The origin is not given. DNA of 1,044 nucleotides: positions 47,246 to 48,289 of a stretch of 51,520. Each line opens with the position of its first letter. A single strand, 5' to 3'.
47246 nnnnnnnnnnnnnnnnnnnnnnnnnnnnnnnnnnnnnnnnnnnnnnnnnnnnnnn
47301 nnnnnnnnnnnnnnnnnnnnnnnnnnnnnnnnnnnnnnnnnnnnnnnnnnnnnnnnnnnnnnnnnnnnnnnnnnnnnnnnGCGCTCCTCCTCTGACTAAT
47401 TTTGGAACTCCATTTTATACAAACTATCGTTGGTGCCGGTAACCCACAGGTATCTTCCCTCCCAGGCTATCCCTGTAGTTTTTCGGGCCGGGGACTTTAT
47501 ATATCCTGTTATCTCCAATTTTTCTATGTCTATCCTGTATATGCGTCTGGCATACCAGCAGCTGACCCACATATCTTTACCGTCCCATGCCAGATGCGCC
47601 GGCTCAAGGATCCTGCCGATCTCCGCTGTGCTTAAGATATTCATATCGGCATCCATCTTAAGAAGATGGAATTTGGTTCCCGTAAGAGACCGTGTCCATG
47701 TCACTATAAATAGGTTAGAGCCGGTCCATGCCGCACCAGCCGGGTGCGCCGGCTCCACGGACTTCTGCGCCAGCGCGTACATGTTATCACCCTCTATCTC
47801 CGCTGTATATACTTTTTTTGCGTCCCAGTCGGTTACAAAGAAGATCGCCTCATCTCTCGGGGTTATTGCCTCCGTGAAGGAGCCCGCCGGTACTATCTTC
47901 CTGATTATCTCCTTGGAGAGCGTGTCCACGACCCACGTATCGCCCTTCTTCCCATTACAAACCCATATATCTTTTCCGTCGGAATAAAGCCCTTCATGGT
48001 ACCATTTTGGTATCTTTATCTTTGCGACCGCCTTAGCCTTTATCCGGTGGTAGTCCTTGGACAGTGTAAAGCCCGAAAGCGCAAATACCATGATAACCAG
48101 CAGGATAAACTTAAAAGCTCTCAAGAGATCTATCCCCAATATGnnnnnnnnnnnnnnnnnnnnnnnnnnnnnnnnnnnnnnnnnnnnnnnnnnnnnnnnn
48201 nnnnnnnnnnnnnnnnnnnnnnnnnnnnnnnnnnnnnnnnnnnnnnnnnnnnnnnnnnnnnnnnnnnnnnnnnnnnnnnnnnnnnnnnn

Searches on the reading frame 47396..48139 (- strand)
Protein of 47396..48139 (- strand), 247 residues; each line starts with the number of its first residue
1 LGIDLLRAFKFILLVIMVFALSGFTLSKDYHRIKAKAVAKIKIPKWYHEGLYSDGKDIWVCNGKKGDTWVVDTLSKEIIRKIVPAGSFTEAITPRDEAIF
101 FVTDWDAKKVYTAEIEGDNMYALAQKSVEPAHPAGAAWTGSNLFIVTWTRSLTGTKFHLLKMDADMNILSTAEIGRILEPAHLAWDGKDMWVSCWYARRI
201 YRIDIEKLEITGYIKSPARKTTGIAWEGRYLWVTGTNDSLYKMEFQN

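Call 20: search_protein_families(library=pfam, proteins=[window:47396-48139:-], max_evalue=0.001)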
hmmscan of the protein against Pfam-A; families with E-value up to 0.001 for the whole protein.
window:47396-48139:- (247 aa): 1 family
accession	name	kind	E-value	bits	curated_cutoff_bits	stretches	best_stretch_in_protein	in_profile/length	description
PF05096.18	Glu_cyclase_2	-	5.6e-05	23.1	22.3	1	44-216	37-206/249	Glutamine cyclotransferase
